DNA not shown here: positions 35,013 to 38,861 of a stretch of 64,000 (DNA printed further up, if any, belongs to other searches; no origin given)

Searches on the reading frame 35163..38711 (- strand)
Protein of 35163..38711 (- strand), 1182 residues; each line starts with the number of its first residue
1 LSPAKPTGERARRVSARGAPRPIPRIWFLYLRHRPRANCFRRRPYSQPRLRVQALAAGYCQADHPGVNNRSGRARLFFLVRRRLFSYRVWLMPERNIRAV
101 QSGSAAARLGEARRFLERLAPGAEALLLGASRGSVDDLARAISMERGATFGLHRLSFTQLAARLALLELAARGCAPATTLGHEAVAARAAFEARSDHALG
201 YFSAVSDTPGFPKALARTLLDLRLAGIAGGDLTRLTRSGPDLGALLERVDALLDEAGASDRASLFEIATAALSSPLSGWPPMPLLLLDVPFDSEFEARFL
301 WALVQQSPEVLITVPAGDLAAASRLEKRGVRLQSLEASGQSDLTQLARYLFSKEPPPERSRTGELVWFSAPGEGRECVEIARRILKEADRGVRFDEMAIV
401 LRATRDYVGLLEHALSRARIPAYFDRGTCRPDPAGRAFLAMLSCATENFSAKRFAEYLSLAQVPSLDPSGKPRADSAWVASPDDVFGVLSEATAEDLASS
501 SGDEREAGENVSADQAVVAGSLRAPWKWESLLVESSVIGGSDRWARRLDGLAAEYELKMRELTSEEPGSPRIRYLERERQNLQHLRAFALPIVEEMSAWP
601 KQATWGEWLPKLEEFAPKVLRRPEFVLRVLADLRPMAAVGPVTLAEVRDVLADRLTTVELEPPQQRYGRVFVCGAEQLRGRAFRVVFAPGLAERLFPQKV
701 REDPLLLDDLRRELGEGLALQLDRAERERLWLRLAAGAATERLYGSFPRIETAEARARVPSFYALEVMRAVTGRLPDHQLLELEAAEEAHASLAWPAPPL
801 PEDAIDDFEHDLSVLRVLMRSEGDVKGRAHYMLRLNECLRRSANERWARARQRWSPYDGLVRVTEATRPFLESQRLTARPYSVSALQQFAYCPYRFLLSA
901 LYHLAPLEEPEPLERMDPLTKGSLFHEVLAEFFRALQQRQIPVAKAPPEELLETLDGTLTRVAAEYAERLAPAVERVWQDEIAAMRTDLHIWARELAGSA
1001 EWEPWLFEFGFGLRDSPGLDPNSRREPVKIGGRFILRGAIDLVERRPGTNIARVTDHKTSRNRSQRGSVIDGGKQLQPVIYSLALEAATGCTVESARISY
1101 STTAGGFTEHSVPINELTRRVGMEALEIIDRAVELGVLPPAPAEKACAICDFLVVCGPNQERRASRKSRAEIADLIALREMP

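Call 75: search_protein_families(library=pfam, proteins=[window:35163-38711:-], max_evalue=0.00001)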
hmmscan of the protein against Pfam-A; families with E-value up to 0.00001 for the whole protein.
window:35163-38711:- (1182 aa): 1 family
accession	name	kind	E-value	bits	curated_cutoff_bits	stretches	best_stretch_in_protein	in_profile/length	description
PF12705.13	PDDEXK_1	-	1.1e-29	104.5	22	1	881-1156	2-246/247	PD-(D/E)XK nuclease superfamily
